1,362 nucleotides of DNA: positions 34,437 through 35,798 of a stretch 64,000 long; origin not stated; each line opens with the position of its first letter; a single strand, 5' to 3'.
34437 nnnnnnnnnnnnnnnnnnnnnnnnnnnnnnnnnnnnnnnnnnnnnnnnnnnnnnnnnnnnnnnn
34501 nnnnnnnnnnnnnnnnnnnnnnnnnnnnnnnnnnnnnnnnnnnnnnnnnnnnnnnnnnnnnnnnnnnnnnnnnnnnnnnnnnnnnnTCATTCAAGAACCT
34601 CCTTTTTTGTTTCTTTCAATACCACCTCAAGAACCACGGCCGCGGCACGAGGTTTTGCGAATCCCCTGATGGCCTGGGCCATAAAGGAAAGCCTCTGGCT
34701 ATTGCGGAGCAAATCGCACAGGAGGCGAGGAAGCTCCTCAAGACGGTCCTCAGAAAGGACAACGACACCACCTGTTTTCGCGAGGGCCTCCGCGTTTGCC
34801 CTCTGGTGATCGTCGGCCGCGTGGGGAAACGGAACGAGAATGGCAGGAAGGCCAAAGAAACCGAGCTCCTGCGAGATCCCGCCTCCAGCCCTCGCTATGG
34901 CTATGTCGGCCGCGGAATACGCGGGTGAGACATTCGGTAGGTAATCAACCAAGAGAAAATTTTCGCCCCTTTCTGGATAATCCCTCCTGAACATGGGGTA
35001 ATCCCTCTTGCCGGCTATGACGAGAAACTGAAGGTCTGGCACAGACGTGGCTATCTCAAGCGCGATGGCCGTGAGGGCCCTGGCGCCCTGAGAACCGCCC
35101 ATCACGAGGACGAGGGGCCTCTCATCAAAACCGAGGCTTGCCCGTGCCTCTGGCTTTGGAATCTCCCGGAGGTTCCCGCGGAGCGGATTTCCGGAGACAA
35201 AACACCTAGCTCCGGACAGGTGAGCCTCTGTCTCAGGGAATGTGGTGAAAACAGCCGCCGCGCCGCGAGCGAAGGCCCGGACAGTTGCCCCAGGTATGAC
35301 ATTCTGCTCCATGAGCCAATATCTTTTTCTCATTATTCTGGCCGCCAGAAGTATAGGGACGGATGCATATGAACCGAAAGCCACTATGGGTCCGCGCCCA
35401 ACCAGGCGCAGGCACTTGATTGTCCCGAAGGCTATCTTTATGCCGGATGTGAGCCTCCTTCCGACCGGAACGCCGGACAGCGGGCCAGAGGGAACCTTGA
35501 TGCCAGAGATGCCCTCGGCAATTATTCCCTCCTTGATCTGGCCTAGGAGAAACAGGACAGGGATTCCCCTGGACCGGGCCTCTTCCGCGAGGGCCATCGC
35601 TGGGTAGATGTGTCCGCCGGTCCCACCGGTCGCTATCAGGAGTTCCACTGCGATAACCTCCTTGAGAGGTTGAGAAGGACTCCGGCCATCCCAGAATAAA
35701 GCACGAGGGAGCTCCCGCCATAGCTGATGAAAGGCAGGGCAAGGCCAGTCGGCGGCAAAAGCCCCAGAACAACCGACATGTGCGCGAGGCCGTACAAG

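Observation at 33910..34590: NTase/HEPN-like gene embedded in the dcw operon between murG and murC. ftsQ and ddl are absent from the cluster.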

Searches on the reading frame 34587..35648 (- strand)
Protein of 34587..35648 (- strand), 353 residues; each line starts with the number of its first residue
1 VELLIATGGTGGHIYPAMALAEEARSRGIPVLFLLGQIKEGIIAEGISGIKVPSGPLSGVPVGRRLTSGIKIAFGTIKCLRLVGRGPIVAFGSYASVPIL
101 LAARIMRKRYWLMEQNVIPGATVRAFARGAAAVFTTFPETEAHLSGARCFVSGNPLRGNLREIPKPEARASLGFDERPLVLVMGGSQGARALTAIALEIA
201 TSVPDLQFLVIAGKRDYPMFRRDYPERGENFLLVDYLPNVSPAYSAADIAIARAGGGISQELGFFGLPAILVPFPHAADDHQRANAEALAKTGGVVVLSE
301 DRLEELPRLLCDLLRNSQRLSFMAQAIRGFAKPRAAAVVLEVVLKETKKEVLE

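Call 46: find_homologous_proteins(query=window:34587-35648:-, max_evalue=1e-20)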
Query window:34587-35648:- (353 aa): 2663 proteins with E <= 1e-20 among 8000 candidates; the best 120 are listed.
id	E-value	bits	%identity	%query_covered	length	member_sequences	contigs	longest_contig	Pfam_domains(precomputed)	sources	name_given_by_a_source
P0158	1.2e-224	763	100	100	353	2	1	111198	PF04101.23,PF03033.27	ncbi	ncbi:MAG: UDP-N-acetylglucosamine--N-acetylmuramyl-(pentapeptide) pyrophosphoryl-undecaprenol N-acet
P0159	6.8e-184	629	81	99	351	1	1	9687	PF04101.23,PF03033.27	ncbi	-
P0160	1.0e-181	622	81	99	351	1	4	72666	PF04101.23,PF03033.27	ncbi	-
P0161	2.1e-179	614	81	99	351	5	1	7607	PF04101.23,PF03033.27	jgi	-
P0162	2.4e-179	614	81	99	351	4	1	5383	PF04101.23,PF03033.27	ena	-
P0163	4.0e-171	587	77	99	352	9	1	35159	PF04101.23,PF03033.27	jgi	-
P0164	3.1e-170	584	75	100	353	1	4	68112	PF04101.23,PF03033.27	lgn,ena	-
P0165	1.9e-167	575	76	99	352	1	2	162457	PF04101.23,PF03033.27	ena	-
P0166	3.3e-163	561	72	98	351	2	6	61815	PF04101.23,PF03033.27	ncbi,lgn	ncbi:MAG: glycosyltransferase [candidate division WOR-3 bacterium]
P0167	9.4e-123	428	58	99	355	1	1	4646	PF04101.23,PF03033.27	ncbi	-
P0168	3.0e-105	370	54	100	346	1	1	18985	PF04101.23,PF03033.27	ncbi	-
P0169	1.2e-83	299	56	77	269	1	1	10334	PF04101.23,PF03033.27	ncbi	-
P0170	2.8e-51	193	38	96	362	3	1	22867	PF04101.23,PF03033.27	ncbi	ncbi:MAG: UDP-N-acetylglucosamine--N-acetylmuramyl-(pentapeptide) pyrophosphoryl-undecaprenol N-acet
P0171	6.5e-51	192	40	86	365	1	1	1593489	PF04101.23,PF03033.27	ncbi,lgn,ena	-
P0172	7.1e-51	191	36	97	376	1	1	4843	PF04101.23,PF13579.13,PF03033.27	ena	-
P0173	7.4e-51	191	38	95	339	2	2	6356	PF04101.23,PF03033.27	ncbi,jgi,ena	-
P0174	7.4e-50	188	36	97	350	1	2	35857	PF04101.23,PF03033.27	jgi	-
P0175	1.3e-49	187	42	77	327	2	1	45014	PF04101.23,PF03033.27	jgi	jgi:UDP-N-acetylglucosamine--N-acetylmuramyl-(pentapeptide) pyrophosphoryl-undecaprenol N-acetylgluc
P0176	2.4e-49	186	35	98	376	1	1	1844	PF04101.23,PF03033.27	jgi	jgi:UDP-N-acetylglucosamine--N-acetylmuramyl-(pentapeptide) pyrophosphoryl-undecaprenol N-acetylgluc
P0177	2.5e-49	186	37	97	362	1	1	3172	PF04101.23,PF03033.27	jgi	-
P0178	5.7e-49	185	37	88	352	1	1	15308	PF04101.23,PF03033.27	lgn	-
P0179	6.4e-49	185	35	97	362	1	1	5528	PF04101.23,PF13579.13,PF13439.13,PF03033.27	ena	-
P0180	2.5e-47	180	37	97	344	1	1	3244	PF04101.23,PF03033.27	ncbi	-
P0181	4.5e-47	179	38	97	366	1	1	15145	PF04101.23,PF13579.13,PF03033.27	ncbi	-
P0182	7.6e-47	178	32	100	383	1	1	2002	PF04101.23,PF06722.19,PF02684.22,PF03033.27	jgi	jgi:UDP-N-acetylglucosamine--N-acetylmuramyl-(pentapeptide) pyrophosphoryl-undecaprenol N-acetylgluc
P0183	1.1e-46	178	36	98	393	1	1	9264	PF04101.23,PF03033.27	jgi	jgi:UDP-N-acetylglucosamine--N-acetylmuramyl-(pentapeptide) pyrophosphoryl-undecaprenol N-acetylgluc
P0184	1.4e-46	177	35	99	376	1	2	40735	PF04101.23,PF03033.27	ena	-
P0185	1.6e-46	177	34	95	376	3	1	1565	PF04101.23,PF03033.27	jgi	jgi:UDP-N-acetylglucosamine--N-acetylmuramyl-(pentapeptide) pyrophosphoryl-undecaprenol N-acetylgluc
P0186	1.6e-46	177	34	97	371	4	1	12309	PF04101.23,PF13579.13,PF03033.27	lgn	-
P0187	3.0e-46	176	36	96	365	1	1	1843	PF04101.23,PF03033.27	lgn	-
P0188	3.4e-46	176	34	95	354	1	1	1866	PF00201.25,PF04101.23,PF03033.27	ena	-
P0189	6.0e-46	175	36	97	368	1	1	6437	PF04101.23,PF03033.27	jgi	jgi:UDP-N-acetylglucosamine--N-acetylmuramyl-(pentapeptide) pyrophosphoryl-undecaprenol N-acetylgluc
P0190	7.5e-46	175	37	98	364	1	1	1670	PF04101.23,PF03033.27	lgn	-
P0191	7.9e-46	175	35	97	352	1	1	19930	PF04101.23,PF03033.27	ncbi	-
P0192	8.1e-46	175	34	94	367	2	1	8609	PF04101.23,PF03033.27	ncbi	-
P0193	1.1e-45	174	33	99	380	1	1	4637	PF04101.23,PF06722.19,PF03033.27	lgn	-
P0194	1.6e-45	174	37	98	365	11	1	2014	PF04101.23,PF13579.13,PF13439.13,PF03033.27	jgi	jgi:UDP-N-acetylglucosamine--N-acetylmuramyl-(pentapeptide) pyrophosphoryl-undecaprenol N-acetylgluc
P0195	1.8e-45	174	34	95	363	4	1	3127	PF04101.23,PF03033.27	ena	-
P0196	2.2e-45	173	33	97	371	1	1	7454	PF04101.23,PF03033.27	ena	-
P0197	3.0e-45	173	35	97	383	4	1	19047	PF04101.23,PF02684.22,PF03033.27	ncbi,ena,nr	ncbi:MAG TPA: undecaprenyldiphospho-muramoylpentapeptide beta-N-acetylglucosaminyltransferase [Planc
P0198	3.2e-45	173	34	99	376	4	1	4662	PF04101.23,PF03033.27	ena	-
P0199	3.6e-45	173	32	97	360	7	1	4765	PF04101.23,PF03033.27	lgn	-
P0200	3.9e-45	173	34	98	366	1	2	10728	PF04101.23,PF03033.27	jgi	-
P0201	4.2e-45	172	37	97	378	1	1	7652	PF04101.23,PF03033.27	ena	-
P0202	4.5e-45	172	35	92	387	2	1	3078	PF04101.23,PF06722.19,PF03033.27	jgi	jgi:UDP-N-acetylglucosamine--N-acetylmuramyl-(pentapeptide) pyrophosphoryl-undecaprenol N-acetylgluc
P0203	5.2e-45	172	38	86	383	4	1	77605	PF04101.23,PF03033.27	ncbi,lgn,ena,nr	ncbi:MAG: undecaprenyldiphospho-muramoylpentapeptide beta-N-acetylglucosaminyltransferase [Candidatu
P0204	5.9e-45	172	34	97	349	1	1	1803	PF00201.25,PF04101.23,PF03033.27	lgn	-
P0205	9.6e-45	171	32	98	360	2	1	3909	PF04101.23,PF03033.27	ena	-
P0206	1.3e-44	171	36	97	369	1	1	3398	PF04101.23,PF03033.27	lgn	-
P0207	1.5e-44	171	37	97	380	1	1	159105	PF04101.23,PF03033.27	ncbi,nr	ncbi:MAG: undecaprenyldiphospho-muramoylpentapeptide beta-N-acetylglucosaminyltransferase [Planctomy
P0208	1.8e-44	170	35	97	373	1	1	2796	PF04101.23,PF13579.13,PF03033.27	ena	-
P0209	1.9e-44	170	35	97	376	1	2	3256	PF04101.23,PF13579.13,PF03033.27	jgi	jgi:UDP-N-acetylglucosamine--N-acetylmuramyl-(pentapeptide) pyrophosphoryl-undecaprenol N-acetylgluc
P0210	2.3e-44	170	34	98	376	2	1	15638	PF04101.23,PF03033.27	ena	-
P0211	2.3e-44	170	34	97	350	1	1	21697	PF04101.23,PF03033.27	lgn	-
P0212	2.5e-44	170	35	96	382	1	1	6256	PF04101.23,PF06722.19,PF03033.27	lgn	-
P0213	2.7e-44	170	37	86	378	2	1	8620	PF04101.23,PF03033.27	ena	-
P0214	2.8e-44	170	34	97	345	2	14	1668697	PF00201.25,PF04101.23,PF03033.27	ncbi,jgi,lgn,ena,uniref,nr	ncbi:undecaprenyldiphospho-muramoylpentapeptide beta-N-acetylglucosaminyltransferase [candidate divi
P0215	3.3e-44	170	35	97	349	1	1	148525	PF04101.23,PF03033.27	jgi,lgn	jgi:UDP-N-acetylglucosamine--N-acetylmuramyl-(pentapeptide) pyrophosphoryl-undecaprenol N-acetylgluc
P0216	3.6e-44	169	33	97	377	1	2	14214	PF00534.27,PF04101.23,PF03033.27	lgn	-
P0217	3.7e-44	169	34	98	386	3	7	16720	PF04101.23,PF13579.13,PF03033.27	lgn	-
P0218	3.8e-44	169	34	90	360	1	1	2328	PF04101.23,PF03033.27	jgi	-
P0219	3.8e-44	169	32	97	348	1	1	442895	PF00534.27,PF04101.23,PF03033.27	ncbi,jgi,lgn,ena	ncbi:MAG: undecaprenyldiphospho-muramoylpentapeptide beta-N-acetylglucosaminyltransferase [Candidatu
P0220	5.2e-44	169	34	99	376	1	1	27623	PF04101.23,PF13579.13,PF03033.27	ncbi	-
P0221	5.5e-44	169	36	96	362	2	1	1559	PF04101.23,PF03033.27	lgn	-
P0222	6.9e-44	168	31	96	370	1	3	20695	PF04101.23,PF03033.27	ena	-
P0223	8.1e-44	168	34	96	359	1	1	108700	PF04101.23,PF03033.27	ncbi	ncbi:MAG: undecaprenyldiphospho-muramoylpentapeptide beta-N-acetylglucosaminyltransferase [Pseudomon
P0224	8.4e-44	168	34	98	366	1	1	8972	PF04101.23,PF03033.27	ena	-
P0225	8.6e-44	168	34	97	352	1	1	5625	PF04101.23,PF03033.27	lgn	-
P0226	8.8e-44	168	35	97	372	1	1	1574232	PF04101.23,PF03033.27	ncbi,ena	-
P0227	1.2e-43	168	34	93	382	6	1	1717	PF04101.23,PF13579.13,PF06722.19,PF03033.27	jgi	jgi:UDP-N-acetylglucosamine--N-acetylmuramyl-(pentapeptide) pyrophosphoryl-undecaprenol N-acetylgluc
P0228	1.3e-43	168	34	99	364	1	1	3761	PF04101.23,PF06722.19,PF03033.27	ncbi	ncbi:MAG: undecaprenyldiphospho-muramoylpentapeptide beta-N-acetylglucosaminyltransferase [Chthoniob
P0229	1.4e-43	167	34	97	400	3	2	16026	PF04101.23,PF13579.13,PF03033.27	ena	-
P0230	1.9e-43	167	33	98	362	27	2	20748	PF04101.23,PF03033.27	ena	-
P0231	2.0e-43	167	33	96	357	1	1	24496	PF04101.23,PF03033.27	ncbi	ncbi:MAG: undecaprenyldiphospho-muramoylpentapeptide beta-N-acetylglucosaminyltransferase [Candidatu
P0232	2.0e-43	167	37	92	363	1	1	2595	PF04101.23,PF03033.27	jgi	jgi:UDP-N-acetylglucosamine--N-acetylmuramyl-(pentapeptide) pyrophosphoryl-undecaprenol N-acetylgluc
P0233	2.2e-43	167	38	88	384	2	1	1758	PF08660.18,PF04101.23,PF03033.27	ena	-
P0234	2.3e-43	167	36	100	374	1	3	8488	PF04101.23,PF03033.27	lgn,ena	-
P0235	2.4e-43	167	35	99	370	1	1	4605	PF04101.23,PF03033.27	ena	-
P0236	2.5e-43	167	36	97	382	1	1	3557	PF04101.23,PF03033.27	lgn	-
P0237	2.7e-43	167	35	95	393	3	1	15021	PF04101.23,PF03033.27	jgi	jgi:UDP-N-acetylglucosamine--N-acetylmuramyl-(pentapeptide) pyrophosphoryl-undecaprenol N-acetylgluc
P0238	2.8e-43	166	32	97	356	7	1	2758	PF04101.23,PF13579.13,PF03033.27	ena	-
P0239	2.9e-43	166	36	97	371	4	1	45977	PF00534.27,PF04101.23,PF13579.13,PF03033.27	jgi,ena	-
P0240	3.5e-43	166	35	97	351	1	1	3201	PF04101.23,PF03033.27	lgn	-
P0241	3.7e-43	166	34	94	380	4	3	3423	PF04101.23,PF03033.27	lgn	-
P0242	3.8e-43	166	35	97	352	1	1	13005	PF04101.23,PF03033.27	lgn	-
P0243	4.1e-43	166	35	93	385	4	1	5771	PF04101.23,PF03033.27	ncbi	-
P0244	4.3e-43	166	38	98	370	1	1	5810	PF04101.23,PF03033.27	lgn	-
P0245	4.5e-43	166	39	84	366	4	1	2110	PF04101.23,PF03033.27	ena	-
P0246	4.9e-43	166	37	90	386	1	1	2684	PF04101.23,PF03033.27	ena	-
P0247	5.2e-43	166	32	97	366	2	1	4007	PF04101.23,PF03033.27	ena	-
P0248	5.7e-43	165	33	98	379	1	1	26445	PF04101.23,PF13579.13,PF03033.27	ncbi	-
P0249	6.1e-43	165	35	90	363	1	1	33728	PF04101.23,PF13579.13,PF03033.27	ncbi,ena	-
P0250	8.2e-43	165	35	88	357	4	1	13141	PF00201.25,PF04101.23,PF03033.27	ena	-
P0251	8.2e-43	165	35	96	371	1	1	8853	PF04101.23,PF13579.13,PF03033.27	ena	-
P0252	8.9e-43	165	37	96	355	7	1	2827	PF04101.23,PF03033.27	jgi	jgi:UDP-N-acetylglucosamine--N-acetylmuramyl-(pentapeptide) pyrophosphoryl-undecaprenol N-acetylgluc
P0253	8.9e-43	165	36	96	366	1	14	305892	PF04101.23,PF03033.27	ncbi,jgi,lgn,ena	-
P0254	9.3e-43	165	40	86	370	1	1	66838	PF08660.18,PF04101.23,PF03033.27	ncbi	-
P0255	1.2e-42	164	33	95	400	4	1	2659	PF04101.23,PF03033.27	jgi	jgi:UDP-N-acetylglucosamine--N-acetylmuramyl-(pentapeptide) pyrophosphoryl-undecaprenol N-acetylgluc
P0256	1.3e-42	164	34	78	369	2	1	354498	PF04101.23,PF03033.27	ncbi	-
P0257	1.3e-42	164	32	99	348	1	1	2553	PF00534.27,PF04101.23,PF03033.27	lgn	-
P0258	1.4e-42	164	36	96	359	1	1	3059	PF04101.23,PF03033.27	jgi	jgi:UDP-N-acetylglucosamine--N-acetylmuramyl-(pentapeptide) pyrophosphoryl-undecaprenol N-acetylgluc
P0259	1.4e-42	164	34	97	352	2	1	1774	PF04101.23,PF03033.27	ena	-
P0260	1.5e-42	164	34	97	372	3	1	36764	PF04101.23,PF03033.27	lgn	-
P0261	1.6e-42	164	36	95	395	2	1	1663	PF04101.23,PF03033.27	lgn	-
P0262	1.7e-42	164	34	97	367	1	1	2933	PF04101.23,PF03033.27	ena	-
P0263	2.2e-42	164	37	97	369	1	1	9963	PF04101.23,PF03033.27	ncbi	-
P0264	2.3e-42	163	34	92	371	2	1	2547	PF04101.23,PF13579.13,PF03033.27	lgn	-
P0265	2.4e-42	163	37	98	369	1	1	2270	PF04101.23,PF03033.27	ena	-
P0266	2.6e-42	163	36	96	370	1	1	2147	PF04101.23,PF03033.27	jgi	-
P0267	2.7e-42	163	36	98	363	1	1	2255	PF04101.23,PF03033.27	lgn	-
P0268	2.7e-42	163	38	95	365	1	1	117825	PF04101.23,PF06722.19,PF03033.27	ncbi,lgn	-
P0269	2.8e-42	163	34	98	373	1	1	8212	PF04101.23,PF03033.27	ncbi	-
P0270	2.8e-42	163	35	92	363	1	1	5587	PF04101.23,PF03033.27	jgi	jgi:UDP-N-acetylglucosamine--N-acetylmuramyl-(pentapeptide) pyrophosphoryl-undecaprenol N-acetylgluc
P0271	2.8e-42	163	35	99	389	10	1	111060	PF04101.23,PF13579.13,PF03033.27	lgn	-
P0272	2.9e-42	163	33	98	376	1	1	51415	PF04101.23,PF13579.13,PF03033.27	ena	-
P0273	3.0e-42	163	34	95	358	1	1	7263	PF04101.23,PF03033.27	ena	-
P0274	3.0e-42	163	32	86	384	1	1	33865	PF04101.23,PF06722.19,PF03033.27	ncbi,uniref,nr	ncbi:UDP-N-acetylglucosamine transferase [Enhygromyxa salina]|uniref:UDP-N-acetylglucosamine--N-acet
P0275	3.3e-42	163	33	97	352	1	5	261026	PF00201.25,PF04101.23,PF03033.27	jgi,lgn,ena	-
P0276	3.6e-42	163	36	97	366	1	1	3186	PF04101.23,PF06722.19,PF03033.27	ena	-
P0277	3.8e-42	163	35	98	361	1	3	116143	PF04101.23,PF03033.27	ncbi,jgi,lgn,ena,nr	ncbi:MAG TPA: undecaprenyldiphospho-muramoylpentapeptide beta-N-acetylglucosaminyltransferase [Candi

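Call 47: find_encoding_contigs(protein=P0169, flank=8000, max_places=2)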
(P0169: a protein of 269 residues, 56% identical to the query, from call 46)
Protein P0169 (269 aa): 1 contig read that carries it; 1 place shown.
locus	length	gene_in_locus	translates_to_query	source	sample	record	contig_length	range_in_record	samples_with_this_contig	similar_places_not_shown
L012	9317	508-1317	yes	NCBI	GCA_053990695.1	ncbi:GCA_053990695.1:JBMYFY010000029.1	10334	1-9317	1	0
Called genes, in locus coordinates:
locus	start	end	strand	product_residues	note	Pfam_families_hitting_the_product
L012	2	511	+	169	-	?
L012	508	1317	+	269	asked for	PF03033:Glyco_transf_28, PF04101:Glyco_tran_28_C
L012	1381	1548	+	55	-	-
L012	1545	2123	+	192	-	-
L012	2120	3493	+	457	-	PF01225:Mur_ligase, PF08245:Mur_ligase_M, PF02875:Mur_ligase_C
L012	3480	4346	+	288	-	PF01565:FAD_binding_4, PF02873:MurB_C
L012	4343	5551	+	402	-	PF11104:PilM_2 (faint), PF02491:SHS2_FTSA, PF14450:FtsA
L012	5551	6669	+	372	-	PF00091:Tubulin, PF12327:FtsZ_C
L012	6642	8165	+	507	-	PF19864:Radical_SAM_N2, PF04055:Radical_SAM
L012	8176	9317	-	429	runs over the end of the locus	PF02878:PGM_PMM_I, PF02879:PGM_PMM_II, PF02880:PGM_PMM_III, PF00408:PGM_PMM_IV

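Call 48: find_encoding_contigs(protein=P0170, flank=9000, max_places=2)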
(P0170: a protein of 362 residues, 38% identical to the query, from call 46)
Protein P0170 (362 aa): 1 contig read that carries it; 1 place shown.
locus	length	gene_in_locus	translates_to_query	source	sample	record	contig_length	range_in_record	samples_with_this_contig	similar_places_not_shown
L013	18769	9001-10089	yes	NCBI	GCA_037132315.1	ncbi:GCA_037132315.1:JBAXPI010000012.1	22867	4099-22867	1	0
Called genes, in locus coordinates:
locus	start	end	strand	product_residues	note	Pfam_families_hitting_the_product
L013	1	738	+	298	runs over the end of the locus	PF01795:Methyltransf_5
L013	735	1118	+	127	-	-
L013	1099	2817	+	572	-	PF03717:PBP_dimer, PF00905:Transpeptidase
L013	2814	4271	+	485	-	PF01225:Mur_ligase (weak), PF08245:Mur_ligase_M, PF02875:Mur_ligase_C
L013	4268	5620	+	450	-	PF01225:Mur_ligase (weak), PF08245:Mur_ligase_M, PF02875:Mur_ligase_C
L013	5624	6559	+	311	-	PF00953:Glycos_transf_4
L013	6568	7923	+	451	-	PF08245:Mur_ligase_M, PF02875:Mur_ligase_C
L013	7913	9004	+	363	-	PF01098:FTSW_RODA_SPOVE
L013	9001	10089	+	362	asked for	PF03033:Glyco_transf_28, PF04101:Glyco_tran_28_C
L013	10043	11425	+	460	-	PF01225:Mur_ligase, PF08245:Mur_ligase_M, PF02875:Mur_ligase_C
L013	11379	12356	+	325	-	PF01565:FAD_binding_4, PF02873:MurB_C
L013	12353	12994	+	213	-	-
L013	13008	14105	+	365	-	PF00091:Tubulin, PF12327:FtsZ_C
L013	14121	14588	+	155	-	PF22811:Zn_ribbon_NrdR, PF03477:ATP-cone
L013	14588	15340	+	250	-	PF25919:BSH_CusB (faint), PF26018:BSH_RND_rel (faint)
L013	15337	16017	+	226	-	PF01168:Ala_racemase_N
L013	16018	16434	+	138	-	PF04472:SepF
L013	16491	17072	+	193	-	PF07638:Sigma70_ECF (weak), PF04542:Sigma70_r2, PF08281:Sigma70_r4_2, PF04545:Sigma70_r4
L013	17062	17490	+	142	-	PF13490:zf-HC2 (weak)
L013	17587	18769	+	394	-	PF00395:SLH, PF00496:SBP_bac_5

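Call 49: find_encoding_contigs(protein=P0171, flank=9000, max_places=2)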
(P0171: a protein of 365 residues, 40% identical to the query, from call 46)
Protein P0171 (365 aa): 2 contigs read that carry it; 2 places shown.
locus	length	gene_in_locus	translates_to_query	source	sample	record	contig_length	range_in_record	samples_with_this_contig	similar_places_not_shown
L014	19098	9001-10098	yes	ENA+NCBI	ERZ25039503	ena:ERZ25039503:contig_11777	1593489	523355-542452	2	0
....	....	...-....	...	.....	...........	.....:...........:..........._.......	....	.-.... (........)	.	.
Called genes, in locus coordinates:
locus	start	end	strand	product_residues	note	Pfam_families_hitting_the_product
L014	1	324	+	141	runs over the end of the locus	-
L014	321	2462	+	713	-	PF03717:PBP_dimer, PF00905:Transpeptidase, PF03793:PASTA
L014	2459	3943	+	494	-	PF01225:Mur_ligase, PF08245:Mur_ligase_M, PF02875:Mur_ligase_C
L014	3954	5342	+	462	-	PF01225:Mur_ligase (weak), PF08245:Mur_ligase_M, PF02875:Mur_ligase_C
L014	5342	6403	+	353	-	PF10555:MraY_sig1 (weak), PF00953:Glycos_transf_4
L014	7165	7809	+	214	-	PF02875:Mur_ligase_C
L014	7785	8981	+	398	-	PF01098:FTSW_RODA_SPOVE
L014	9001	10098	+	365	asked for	PF03033:Glyco_transf_28, PF04101:Glyco_tran_28_C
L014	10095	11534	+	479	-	PF01225:Mur_ligase, PF08245:Mur_ligase_M, PF02875:Mur_ligase_C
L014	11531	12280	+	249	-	PF03799:FtsQ_DivIB_C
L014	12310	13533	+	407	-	PF14450:FtsA (weak), PF02491:SHS2_FTSA, PF06723:MreB_Mbl, PF14450:FtsA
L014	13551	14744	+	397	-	PF00091:Tubulin, PF12327:FtsZ_C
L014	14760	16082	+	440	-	PF13414:TPR_11 (weak), PF13424:TPR_12 (weak), PF13432:TPR_16 (weak), PF13414:TPR_11 (weak), PF13432:TPR_16, PF14559:TPR_19, PF23914:TPR_CcmH_CycH (weak), PF13432:TPR_16, +24 more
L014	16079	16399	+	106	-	PF00515:TPR_1 (faint), PF07719:TPR_2 (faint), PF13181:TPR_8 (faint), PF13374:TPR_10 (faint), PF13428:TPR_14 (faint), PF21545:T7SS_EccA1_N (faint), PF13432:TPR_16 (weak), PF14559:TPR_19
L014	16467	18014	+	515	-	PF19864:Radical_SAM_N2, PF04055:Radical_SAM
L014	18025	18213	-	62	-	PF00830:Ribosomal_L28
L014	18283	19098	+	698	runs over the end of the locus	PF17191:RecG_wedge, PF01336:tRNA_anti-codon, PF00270:DEAD, PF04851:ResIII (weak), PF00271:Helicase_C, PF19833:RecG_dom3_C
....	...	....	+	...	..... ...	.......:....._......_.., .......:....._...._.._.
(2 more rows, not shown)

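Call 61: search_protein_families(library=pfam, proteins=[L012:1545-2123:+], max_evalue=10)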
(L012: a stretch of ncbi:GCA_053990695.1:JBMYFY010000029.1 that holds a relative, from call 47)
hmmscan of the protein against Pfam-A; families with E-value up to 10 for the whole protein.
L012:1545-2123:+ (192 aa): 0 families

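Call 66: list_cluster_members(proteins=[P0171, P0168, P0169, P0167, P0170, P0157])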
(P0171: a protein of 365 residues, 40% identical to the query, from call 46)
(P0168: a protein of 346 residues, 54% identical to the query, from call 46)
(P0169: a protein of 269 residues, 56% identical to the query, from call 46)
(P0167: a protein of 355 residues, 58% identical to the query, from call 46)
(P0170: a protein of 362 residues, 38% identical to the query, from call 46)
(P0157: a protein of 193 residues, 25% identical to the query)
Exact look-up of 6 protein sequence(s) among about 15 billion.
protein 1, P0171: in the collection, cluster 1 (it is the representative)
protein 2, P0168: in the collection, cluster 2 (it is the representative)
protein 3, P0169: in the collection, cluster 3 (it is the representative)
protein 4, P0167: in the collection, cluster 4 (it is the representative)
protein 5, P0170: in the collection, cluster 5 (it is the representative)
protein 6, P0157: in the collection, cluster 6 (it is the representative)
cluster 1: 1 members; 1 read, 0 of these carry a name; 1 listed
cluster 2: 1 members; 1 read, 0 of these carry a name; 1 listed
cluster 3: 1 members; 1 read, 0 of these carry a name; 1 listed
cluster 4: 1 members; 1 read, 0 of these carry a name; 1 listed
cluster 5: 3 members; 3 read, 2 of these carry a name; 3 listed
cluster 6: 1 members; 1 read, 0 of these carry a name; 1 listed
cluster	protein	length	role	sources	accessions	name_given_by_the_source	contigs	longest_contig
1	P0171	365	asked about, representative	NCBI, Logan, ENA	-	-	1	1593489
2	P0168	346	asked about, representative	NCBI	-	-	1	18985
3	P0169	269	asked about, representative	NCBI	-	-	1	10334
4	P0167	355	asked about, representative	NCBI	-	-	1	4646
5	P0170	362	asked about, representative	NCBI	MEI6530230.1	MAG: UDP-N-acetylglucosamine--N-acetylmuramyl-(pentapeptide) pyrophosphoryl-undecaprenol ...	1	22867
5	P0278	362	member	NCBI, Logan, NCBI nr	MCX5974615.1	MAG: UDP-N-acetylglucosamine--N-acetylmuramyl-(pentapeptide) pyrophosphoryl-undecaprenol ... | UDP-N-acetylglucosamine--N-acetylmuramyl-(pentapeptide) pyrophosphoryl-undecaprenol ...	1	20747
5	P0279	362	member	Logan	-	-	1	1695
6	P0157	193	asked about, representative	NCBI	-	-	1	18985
